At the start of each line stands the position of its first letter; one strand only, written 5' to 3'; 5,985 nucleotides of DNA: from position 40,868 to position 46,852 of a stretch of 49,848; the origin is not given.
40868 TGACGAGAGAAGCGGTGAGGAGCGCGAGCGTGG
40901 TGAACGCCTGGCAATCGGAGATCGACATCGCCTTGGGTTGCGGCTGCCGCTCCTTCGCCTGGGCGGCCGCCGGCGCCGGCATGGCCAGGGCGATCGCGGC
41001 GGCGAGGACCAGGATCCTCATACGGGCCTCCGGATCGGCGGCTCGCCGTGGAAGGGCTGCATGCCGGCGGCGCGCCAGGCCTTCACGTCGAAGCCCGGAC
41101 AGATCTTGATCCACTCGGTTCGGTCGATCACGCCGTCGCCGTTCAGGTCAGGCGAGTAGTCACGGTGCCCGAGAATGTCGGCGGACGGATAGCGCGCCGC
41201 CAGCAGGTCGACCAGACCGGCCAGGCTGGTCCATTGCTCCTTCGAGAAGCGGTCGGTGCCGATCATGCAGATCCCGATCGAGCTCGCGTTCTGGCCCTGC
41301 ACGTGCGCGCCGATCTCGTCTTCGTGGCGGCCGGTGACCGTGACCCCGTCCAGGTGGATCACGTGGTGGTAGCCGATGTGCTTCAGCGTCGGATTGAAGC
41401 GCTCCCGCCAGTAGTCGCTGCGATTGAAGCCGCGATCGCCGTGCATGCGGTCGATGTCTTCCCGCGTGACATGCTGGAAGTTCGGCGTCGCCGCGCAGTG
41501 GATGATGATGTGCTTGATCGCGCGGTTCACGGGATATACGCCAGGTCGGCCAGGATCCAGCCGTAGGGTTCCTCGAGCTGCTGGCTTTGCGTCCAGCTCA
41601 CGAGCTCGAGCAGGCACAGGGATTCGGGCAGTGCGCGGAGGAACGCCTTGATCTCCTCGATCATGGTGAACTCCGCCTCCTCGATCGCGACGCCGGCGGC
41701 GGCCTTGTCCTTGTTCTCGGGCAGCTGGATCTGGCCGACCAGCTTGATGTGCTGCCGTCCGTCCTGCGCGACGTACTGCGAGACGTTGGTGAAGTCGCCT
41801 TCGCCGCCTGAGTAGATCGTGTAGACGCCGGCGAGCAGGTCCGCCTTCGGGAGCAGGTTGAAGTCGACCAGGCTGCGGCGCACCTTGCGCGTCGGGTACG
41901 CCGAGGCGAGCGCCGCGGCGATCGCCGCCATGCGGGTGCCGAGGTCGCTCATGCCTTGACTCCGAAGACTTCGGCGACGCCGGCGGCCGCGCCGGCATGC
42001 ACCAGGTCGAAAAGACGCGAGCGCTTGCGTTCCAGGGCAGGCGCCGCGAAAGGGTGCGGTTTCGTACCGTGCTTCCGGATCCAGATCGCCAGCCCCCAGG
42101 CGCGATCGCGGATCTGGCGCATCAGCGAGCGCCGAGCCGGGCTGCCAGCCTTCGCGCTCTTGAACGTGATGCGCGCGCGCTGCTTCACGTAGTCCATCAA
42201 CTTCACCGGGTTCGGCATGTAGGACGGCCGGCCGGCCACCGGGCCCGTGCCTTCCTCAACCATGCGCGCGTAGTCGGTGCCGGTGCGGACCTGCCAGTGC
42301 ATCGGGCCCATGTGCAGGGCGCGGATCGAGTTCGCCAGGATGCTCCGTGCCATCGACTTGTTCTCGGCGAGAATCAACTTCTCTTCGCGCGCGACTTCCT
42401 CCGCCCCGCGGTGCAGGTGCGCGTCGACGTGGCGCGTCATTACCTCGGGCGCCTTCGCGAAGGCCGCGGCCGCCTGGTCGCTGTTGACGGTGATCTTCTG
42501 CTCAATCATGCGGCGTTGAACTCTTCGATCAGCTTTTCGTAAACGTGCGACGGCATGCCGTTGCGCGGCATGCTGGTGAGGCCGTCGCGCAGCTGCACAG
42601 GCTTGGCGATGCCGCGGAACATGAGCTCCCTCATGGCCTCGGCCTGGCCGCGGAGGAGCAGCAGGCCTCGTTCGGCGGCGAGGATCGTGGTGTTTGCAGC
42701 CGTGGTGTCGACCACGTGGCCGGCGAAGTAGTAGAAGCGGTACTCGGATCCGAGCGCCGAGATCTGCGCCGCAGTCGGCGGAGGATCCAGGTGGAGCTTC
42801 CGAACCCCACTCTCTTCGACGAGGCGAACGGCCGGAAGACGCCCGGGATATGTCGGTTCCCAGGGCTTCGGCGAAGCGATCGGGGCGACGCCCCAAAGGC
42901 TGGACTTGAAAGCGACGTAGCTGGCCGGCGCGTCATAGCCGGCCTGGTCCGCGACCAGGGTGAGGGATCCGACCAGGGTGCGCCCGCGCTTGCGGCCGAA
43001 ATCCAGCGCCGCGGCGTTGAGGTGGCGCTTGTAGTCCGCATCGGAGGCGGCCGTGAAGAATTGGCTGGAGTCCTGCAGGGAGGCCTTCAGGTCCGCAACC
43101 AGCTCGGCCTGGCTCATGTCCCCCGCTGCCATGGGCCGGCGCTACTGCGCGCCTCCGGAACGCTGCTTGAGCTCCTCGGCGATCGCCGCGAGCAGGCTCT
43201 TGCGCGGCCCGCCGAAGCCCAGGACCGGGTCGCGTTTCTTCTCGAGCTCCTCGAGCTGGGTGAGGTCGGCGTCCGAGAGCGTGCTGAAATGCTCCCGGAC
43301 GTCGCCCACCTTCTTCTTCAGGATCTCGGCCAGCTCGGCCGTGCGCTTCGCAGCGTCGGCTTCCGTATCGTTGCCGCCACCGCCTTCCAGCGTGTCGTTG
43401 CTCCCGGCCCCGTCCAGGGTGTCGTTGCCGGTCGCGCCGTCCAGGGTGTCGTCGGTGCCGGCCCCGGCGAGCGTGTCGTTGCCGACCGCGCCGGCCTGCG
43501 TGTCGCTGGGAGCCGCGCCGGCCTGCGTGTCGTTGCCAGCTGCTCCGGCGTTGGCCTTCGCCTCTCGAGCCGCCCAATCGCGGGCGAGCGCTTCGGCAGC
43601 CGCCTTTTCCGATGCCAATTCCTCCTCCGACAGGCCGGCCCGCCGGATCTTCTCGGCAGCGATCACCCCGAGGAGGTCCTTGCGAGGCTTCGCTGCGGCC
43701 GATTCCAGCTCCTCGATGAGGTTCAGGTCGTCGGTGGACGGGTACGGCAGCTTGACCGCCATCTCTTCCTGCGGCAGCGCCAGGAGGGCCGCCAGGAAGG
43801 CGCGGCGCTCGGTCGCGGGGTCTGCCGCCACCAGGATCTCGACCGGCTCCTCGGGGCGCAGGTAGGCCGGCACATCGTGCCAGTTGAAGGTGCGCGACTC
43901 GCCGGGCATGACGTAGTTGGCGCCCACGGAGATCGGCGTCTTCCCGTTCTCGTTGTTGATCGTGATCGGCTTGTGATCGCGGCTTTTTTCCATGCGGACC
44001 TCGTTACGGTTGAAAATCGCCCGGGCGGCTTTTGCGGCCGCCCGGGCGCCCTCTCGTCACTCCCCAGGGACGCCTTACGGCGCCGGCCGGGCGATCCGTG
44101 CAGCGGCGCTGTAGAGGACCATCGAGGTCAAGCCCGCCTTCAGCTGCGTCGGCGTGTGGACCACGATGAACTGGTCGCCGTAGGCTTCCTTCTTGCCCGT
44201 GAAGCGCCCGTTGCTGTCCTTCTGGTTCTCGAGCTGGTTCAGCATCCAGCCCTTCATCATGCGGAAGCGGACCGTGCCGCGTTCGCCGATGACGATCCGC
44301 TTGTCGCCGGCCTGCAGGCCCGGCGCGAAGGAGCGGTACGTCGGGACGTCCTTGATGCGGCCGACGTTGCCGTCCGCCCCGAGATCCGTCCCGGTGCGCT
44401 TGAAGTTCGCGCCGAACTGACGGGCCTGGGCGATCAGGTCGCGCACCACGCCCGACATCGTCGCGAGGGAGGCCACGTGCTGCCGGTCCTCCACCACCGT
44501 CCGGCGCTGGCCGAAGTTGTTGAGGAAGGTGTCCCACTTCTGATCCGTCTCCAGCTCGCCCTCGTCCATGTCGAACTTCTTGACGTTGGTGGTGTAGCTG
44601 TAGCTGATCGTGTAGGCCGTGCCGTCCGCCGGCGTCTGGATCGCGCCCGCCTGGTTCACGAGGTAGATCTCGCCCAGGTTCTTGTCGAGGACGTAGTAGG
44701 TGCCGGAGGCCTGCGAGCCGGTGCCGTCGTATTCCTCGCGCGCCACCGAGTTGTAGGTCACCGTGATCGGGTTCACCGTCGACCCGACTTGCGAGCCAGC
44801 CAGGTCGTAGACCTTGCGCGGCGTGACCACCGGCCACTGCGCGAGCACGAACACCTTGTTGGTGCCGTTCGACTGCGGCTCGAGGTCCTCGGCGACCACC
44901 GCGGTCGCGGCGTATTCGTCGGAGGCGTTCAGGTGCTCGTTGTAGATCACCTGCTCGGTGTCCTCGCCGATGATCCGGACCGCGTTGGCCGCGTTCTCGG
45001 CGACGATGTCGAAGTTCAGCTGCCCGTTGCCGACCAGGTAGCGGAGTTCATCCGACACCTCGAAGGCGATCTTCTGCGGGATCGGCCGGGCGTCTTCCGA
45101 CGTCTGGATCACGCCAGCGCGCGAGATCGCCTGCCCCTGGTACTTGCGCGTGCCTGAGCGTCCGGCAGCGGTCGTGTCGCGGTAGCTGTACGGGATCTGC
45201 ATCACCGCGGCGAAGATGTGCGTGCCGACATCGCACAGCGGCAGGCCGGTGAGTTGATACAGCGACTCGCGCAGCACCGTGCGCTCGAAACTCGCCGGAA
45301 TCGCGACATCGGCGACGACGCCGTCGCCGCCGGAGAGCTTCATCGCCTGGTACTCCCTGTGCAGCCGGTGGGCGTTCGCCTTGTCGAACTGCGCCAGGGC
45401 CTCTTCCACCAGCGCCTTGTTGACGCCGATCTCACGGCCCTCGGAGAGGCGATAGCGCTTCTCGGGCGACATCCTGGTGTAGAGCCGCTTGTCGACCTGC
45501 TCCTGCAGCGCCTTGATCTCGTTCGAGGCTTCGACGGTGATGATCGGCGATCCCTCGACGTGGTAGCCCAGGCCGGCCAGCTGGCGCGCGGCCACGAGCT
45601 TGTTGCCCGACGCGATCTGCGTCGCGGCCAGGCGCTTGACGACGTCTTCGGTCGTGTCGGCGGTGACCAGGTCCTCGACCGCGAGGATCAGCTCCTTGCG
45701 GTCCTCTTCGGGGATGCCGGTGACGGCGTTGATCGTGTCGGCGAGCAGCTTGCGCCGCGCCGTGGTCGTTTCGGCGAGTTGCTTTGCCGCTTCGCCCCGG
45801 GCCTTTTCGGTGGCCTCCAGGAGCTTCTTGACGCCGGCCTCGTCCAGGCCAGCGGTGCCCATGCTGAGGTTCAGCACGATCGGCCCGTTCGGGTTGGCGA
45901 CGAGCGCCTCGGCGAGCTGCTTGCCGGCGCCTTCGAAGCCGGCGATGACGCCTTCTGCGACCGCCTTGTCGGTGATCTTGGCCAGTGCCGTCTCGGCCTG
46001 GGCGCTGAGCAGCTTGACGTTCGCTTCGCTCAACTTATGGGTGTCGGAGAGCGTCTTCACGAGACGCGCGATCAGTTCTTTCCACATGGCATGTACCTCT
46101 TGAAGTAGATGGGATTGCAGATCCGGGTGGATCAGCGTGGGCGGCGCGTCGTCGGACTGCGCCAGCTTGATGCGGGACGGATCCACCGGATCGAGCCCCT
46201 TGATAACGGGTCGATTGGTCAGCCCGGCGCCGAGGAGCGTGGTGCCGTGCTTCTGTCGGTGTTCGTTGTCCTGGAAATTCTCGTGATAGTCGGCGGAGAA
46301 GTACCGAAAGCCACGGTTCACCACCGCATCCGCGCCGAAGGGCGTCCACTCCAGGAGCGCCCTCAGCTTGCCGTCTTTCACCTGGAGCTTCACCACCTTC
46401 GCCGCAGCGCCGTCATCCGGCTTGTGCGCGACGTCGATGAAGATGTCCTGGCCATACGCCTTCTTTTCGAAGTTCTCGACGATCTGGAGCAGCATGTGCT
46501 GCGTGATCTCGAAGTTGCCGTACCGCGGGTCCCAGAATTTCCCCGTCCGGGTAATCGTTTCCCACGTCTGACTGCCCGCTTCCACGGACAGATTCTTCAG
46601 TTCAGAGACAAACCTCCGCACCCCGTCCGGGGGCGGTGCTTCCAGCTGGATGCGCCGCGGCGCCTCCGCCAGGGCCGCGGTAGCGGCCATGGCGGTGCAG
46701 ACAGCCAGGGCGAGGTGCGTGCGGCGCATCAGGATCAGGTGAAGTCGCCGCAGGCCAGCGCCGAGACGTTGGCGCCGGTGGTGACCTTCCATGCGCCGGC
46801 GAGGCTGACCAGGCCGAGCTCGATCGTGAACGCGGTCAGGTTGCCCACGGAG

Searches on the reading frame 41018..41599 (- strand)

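Call 29: search_protein_families(library=phrogs, proteins=[window:41018-41599:-], max_evalue=0.001)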
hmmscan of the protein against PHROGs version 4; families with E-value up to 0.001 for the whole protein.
window:41018-41599:- (193 aa): 4 families
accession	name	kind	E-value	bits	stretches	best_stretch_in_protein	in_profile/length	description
phrog_822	-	lysis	5.8e-45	154.7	1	25-177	21-154/215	amidase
phrog_1493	-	lysis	4.8e-15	56.6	1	22-181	28-172/394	endolysin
phrog_35436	-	lysis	2.4e-06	28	1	65-150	40-130/266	amidase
phrog_21433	-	lysis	0.00058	20.9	0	142-180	120-158/174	endolysin; inhibits RNA polymerase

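Call 30: search_protein_families(library=pfam, proteins=[window:41018-41599:-], max_evalue=0.01)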
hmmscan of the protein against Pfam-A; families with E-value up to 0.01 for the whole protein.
window:41018-41599:- (193 aa): 2 families
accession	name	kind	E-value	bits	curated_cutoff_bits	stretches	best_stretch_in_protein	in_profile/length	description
PF01510.30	Amidase_2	-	6e-15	56.2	26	1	26-148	3-122/131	N-acetylmuramoyl-L-alanine amidase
PF13202.12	EF-hand_5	-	0.0019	18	25.9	1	151-165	9-23/25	EF hand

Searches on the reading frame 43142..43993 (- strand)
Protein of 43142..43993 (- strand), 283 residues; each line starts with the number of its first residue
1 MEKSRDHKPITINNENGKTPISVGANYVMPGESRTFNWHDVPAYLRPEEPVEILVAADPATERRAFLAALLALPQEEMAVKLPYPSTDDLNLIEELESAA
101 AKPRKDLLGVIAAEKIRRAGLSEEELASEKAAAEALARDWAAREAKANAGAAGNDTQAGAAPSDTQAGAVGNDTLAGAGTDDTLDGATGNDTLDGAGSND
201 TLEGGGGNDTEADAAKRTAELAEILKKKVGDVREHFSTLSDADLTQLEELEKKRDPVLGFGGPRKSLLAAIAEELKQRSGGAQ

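Call 29: search_protein_families(library=phrogs, proteins=[window:43142-43993:-], max_evalue=0.001)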
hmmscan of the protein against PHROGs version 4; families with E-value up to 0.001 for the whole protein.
window:43142-43993:- (283 aa): 0 families

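Call 30: search_protein_families(library=pfam, proteins=[window:43142-43993:-], max_evalue=0.01)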
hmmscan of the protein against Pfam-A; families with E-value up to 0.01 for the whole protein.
window:43142-43993:- (283 aa): 1 family
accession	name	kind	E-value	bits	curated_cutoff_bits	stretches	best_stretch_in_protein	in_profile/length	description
PF00353.25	HemolysinCabind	-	1.3e-07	31.9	23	2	177-210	2-35/36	RTX calcium-binding nonapeptide repeat (4 copies)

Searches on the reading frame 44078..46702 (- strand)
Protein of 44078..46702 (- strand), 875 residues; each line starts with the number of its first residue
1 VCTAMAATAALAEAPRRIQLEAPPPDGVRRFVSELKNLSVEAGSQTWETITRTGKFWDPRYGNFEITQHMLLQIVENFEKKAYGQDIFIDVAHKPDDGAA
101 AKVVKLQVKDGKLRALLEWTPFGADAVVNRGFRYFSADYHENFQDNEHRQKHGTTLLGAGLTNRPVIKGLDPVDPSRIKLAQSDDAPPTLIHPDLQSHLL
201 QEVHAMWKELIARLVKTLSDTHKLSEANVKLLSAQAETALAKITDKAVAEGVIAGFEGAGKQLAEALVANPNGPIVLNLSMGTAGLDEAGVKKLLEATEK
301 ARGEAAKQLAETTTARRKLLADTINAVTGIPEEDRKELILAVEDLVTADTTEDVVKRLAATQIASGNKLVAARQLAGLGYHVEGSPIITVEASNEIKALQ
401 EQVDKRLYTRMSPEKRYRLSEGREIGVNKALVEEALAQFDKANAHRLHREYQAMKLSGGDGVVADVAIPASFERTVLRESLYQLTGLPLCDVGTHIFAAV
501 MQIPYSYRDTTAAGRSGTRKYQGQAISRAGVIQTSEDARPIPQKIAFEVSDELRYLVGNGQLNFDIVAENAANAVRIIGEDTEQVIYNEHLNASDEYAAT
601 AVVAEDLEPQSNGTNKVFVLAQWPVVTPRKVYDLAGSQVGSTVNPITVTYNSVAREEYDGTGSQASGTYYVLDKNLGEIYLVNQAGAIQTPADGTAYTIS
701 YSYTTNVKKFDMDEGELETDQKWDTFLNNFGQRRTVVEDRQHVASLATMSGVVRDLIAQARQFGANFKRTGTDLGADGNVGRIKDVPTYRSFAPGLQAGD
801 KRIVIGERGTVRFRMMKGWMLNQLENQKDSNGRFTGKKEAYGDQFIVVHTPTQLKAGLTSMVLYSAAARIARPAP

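Call 29: search_protein_families(library=phrogs, proteins=[window:44078-46702:-], max_evalue=0.001)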
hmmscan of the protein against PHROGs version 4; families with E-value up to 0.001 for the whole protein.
window:44078-46702:- (875 aa): 1 family
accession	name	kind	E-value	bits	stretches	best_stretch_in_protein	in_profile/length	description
phrog_328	-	head and packaging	1.9e-08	35.3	1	41-291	18-211/339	head maturation protease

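Call 30: search_protein_families(library=pfam, proteins=[window:44078-46702:-], max_evalue=0.01)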
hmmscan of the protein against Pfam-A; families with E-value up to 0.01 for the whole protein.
window:44078-46702:- (875 aa): 1 family
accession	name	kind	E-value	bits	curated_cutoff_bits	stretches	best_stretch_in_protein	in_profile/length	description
PF10123.14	Mu-like_Pro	-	3.5e-09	37.1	25.2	1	63-244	21-185/330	Mu-like prophage I protein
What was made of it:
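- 44078..46702 (-): Context: Mu-like prohead protease domain at the N-terminus of a long head-module ORF, downstream in the head operon. PF10123 E 3.5e-9; phrog_328 (calls 29, 30).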
